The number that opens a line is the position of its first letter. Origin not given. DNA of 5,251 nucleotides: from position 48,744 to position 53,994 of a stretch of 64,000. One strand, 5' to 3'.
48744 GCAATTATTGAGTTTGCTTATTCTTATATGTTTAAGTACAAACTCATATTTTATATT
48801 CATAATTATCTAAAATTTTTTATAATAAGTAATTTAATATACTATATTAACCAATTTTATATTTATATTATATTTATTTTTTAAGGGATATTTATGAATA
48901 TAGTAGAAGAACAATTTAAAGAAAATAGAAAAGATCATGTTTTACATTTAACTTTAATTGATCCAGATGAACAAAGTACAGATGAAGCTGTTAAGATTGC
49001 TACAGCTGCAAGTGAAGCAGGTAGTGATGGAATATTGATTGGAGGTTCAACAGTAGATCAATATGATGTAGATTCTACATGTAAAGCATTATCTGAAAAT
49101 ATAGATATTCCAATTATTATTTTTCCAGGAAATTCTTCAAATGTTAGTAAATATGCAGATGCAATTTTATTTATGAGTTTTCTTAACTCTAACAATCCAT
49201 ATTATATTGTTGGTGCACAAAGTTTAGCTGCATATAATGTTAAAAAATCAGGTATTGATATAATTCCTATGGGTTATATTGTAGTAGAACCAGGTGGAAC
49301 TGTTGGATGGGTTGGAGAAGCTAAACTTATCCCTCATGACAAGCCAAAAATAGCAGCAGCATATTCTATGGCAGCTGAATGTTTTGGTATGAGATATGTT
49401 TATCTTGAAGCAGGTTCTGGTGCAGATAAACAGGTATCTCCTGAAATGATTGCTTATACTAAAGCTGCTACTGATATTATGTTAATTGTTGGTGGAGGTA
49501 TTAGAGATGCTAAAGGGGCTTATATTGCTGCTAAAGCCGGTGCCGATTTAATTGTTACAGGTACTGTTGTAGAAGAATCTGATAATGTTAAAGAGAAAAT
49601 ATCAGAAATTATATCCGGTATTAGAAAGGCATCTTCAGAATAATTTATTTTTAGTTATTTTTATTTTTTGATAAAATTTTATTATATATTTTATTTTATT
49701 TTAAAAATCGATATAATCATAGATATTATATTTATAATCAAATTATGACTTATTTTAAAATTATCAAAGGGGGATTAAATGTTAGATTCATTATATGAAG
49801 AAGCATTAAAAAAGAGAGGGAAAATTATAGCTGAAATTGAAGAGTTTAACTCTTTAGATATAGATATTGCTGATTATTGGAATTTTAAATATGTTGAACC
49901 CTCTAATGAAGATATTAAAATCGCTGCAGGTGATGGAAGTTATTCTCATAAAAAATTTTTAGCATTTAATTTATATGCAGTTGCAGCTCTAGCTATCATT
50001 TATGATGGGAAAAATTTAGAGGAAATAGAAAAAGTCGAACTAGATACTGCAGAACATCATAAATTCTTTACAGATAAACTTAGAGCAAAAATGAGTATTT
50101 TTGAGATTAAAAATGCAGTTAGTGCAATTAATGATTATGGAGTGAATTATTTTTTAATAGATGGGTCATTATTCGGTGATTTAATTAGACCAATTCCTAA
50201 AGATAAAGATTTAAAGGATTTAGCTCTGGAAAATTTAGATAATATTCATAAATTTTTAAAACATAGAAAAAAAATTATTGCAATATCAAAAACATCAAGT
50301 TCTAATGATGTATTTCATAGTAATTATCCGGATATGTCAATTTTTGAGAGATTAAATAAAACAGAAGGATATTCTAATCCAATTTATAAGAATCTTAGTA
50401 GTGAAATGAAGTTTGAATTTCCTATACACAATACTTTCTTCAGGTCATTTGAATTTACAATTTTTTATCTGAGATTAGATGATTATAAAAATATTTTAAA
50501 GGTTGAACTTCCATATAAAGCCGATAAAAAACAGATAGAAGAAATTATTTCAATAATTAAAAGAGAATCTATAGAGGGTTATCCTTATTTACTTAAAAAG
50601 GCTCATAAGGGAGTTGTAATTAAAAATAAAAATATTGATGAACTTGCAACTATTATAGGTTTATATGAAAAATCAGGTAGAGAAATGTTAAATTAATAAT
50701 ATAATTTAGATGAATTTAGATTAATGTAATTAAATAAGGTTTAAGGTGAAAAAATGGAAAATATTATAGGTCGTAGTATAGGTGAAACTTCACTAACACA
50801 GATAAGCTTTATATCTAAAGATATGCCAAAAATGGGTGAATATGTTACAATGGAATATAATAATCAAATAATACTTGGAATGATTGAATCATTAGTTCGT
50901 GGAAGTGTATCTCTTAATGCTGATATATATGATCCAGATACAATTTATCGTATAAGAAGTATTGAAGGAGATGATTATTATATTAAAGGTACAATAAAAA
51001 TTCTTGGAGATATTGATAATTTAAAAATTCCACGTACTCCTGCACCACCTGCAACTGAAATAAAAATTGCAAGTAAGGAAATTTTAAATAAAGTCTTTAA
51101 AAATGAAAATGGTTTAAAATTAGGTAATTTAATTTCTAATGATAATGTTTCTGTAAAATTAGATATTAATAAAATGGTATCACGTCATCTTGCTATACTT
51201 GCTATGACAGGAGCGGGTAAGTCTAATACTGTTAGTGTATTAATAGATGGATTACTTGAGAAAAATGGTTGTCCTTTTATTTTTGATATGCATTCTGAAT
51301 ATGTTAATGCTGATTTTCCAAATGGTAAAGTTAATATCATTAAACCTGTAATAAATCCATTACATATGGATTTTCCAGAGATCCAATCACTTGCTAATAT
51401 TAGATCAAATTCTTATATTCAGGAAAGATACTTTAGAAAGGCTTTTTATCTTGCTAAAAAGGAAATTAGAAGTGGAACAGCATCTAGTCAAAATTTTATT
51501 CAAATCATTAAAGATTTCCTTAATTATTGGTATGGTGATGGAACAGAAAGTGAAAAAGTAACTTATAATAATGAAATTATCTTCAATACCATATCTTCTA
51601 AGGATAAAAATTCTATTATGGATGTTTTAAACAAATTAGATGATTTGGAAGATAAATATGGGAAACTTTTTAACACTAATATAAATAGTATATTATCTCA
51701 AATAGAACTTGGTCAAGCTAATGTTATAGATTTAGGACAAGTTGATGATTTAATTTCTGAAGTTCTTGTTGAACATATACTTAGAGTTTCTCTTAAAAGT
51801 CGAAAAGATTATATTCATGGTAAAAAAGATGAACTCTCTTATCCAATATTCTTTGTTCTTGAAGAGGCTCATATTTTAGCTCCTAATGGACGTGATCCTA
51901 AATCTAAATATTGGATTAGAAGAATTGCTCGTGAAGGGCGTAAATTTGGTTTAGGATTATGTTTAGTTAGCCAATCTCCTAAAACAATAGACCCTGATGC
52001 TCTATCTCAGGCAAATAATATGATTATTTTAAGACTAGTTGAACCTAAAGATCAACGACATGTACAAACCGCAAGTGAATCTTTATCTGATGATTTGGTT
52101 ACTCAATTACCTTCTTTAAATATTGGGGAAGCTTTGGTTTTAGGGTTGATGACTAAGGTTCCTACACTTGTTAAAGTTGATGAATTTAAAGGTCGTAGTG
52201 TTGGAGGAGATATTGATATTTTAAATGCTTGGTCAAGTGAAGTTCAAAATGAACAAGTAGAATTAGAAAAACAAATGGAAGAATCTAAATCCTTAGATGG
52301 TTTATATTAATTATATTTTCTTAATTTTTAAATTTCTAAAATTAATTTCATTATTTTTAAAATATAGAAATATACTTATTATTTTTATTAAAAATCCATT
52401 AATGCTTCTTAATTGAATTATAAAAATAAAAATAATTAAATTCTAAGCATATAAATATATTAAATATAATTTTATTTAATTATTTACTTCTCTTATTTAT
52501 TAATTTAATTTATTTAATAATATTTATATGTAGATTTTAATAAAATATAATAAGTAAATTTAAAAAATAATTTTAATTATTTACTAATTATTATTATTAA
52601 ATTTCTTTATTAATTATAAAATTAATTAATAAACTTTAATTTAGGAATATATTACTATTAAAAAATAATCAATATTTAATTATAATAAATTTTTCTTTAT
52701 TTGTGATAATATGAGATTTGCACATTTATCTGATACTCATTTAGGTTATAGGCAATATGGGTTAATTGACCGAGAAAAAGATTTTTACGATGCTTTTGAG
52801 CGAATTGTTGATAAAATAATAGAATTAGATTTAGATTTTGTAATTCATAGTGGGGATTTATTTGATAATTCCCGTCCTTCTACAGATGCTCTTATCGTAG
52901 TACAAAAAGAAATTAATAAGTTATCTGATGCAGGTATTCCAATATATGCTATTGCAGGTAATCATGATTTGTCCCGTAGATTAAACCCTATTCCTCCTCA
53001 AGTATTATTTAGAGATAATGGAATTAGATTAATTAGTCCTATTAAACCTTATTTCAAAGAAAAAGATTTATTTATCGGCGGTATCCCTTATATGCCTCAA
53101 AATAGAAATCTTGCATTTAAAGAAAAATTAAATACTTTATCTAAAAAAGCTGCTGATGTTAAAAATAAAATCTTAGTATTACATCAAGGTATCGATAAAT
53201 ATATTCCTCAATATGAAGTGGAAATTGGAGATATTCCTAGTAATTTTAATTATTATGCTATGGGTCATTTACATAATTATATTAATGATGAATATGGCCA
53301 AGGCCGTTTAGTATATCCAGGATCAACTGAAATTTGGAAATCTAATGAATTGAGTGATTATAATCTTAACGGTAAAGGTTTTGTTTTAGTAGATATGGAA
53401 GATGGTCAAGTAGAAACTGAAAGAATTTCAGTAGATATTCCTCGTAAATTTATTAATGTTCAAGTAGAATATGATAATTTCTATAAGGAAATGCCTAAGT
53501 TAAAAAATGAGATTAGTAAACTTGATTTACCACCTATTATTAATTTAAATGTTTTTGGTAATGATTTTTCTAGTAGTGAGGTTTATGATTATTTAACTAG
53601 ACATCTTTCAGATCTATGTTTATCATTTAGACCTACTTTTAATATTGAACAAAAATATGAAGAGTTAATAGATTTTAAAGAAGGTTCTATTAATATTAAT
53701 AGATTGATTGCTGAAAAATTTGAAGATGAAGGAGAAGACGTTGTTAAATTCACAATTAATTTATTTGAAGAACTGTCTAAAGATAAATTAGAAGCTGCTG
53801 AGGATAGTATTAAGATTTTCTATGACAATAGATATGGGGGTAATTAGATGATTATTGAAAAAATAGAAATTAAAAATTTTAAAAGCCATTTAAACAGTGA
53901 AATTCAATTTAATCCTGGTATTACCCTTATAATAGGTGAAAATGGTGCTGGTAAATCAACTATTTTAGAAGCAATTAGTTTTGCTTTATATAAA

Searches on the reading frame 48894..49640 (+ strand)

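Call 9: search_protein_families(library=ncbifam, proteins=[window:48894-49640:+], max_evalue=0.00001)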
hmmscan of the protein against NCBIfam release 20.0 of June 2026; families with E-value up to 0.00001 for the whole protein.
window:48894-49640:+ (249 aa): 10 families
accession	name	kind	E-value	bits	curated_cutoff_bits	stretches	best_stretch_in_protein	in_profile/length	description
NF003198.0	PRK04169.1-2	subfamily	8.9e-101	336.2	247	1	3-245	4-248/249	geranylgeranylglyceryl/heptaprenylglyceryl phosphate synthase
TIGR01768.1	GGGP-family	subfamily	2.7e-78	262.5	113.25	1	17-240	1-223/224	geranylgeranylglyceryl phosphate synthase family protein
TIGR01769.1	GGGP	equivalog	2e-76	256.3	161.55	1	18-223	1-205/205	phosphoglycerol geranylgeranyltransferase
NF003202.0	PRK04169.1-6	equivalog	2.3e-69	233.7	353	1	13-244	23-252/254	phosphoglycerol geranylgeranyltransferase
NF003201.0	PRK04169.1-5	equivalog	2.6e-66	223.3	388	1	12-241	17-243/253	phosphoglycerol geranylgeranyltransferase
NF003199.0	PRK04169.1-3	subfamily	1e-25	90.7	169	1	14-237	6-228/233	geranylgeranylglyceryl/heptaprenylglyceryl phosphate synthase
TIGR04146.1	GGGPS_Afulg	equivalog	1.6e-20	74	320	1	17-229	5-212/221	phosphoglycerol geranylgeranyltransferase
TIGR04147.1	GGGPS_Halobact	equivalog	2.5e-14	53.6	300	1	18-244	7-227/229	phosphoglycerol geranylgeranyltransferase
NF003197.1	PRK04169.1-1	equivalog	1.2e-11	44.9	260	1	18-228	9-214/228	heptaprenylglyceryl phosphate synthase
NF005442.0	PRK07028.1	equivalog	2e-06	26.6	593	0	172-247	136-214/430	bifunctional hexulose-6-phosphate synthase/ribonuclease regulator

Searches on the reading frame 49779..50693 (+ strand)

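Call 9: search_protein_families(library=ncbifam, proteins=[window:49779-50693:+], max_evalue=0.00001)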
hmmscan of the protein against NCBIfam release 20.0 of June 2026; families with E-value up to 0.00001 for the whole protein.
window:49779-50693:+ (305 aa): 2 families
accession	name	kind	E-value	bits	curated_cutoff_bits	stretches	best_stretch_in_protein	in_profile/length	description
NF041033.1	NurA_Sulf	equivalog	6.4e-37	127.5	400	2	142-301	164-323/331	DNA double-strand break repair nuclease NurA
NF041032.1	NurA_Pyro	equivalog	4.2e-07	29.2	650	0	31-149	28-142/450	DNA double-strand break repair nuclease NurA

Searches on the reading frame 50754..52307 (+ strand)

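Call 9: search_protein_families(library=ncbifam, proteins=[window:50754-52307:+], max_evalue=0.00001)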
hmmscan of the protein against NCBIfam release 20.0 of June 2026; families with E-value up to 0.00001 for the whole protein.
window:50754-52307:+ (518 aa): 5 families
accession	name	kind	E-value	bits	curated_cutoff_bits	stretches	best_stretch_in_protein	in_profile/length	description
NF040937.1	HerA_Thermprot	equivalog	2.6e-120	402.1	800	1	4-499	2-485/487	DNA double-strand break repair helicase HerA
NF040819.1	helicase_HerA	equivalog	1.5e-91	307.6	970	2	69-358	77-372/561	DNA double-strand break repair helicase HerA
NF042944.1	HerA_antiphage_2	equivalog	1.4e-47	162.7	850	2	332-502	397-569/576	anti-phage-associated helicase HerA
NF042943.1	HerA_antiphage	equivalog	3.1e-30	105.3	800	2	354-486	424-560/566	anti-phage-associated helicase HerA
NF053655.1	CedD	equivalog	3.1e-26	92.2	600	2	304-476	363-526/527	DNA-translocating ATPase CedD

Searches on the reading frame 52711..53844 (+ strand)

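Call 9: search_protein_families(library=ncbifam, proteins=[window:52711-53844:+], max_evalue=0.00001)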
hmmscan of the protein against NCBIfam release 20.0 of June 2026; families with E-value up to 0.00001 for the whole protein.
window:52711-53844:+ (378 aa): 8 families
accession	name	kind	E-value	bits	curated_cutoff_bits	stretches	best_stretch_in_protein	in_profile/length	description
NF041031.1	Mre11_Sulfo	equivalog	3.2e-68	230.7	500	1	3-359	2-363/374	DNA double-strand break repair protein Mre11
NF041029.1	Mre11_Pyroc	equivalog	1.6e-38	132.6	600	2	1-90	1-90/438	DNA double-strand break repair protein Mre11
NF041030.1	Mre11_Halo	equivalog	2.9e-30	105.6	550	1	2-273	3-260/361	DNA double-strand break repair protein Mre11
TIGR00619.1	sbcd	subfamily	9.7e-18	64.9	77.65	1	1-106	1-104/252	exonuclease subunit SbcD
NF041754.1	sbcd_Bac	equivalog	1.2e-11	44.5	750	1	1-109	1-107/390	exonuclease subunit SbcD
NF041753.2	sbcd_Staph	equivalog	2.4e-10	39.8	480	1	1-92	1-92/375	exonuclease subunit SbcD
NF008206.2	PRK10966.1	equivalog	3.2e-10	39.7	450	1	1-90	1-89/380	exonuclease subunit SbcD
TIGR00583.1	mre11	equivalog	1.9e-07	30.4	434.6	0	7-69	10-71/405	DNA repair protein (mre11)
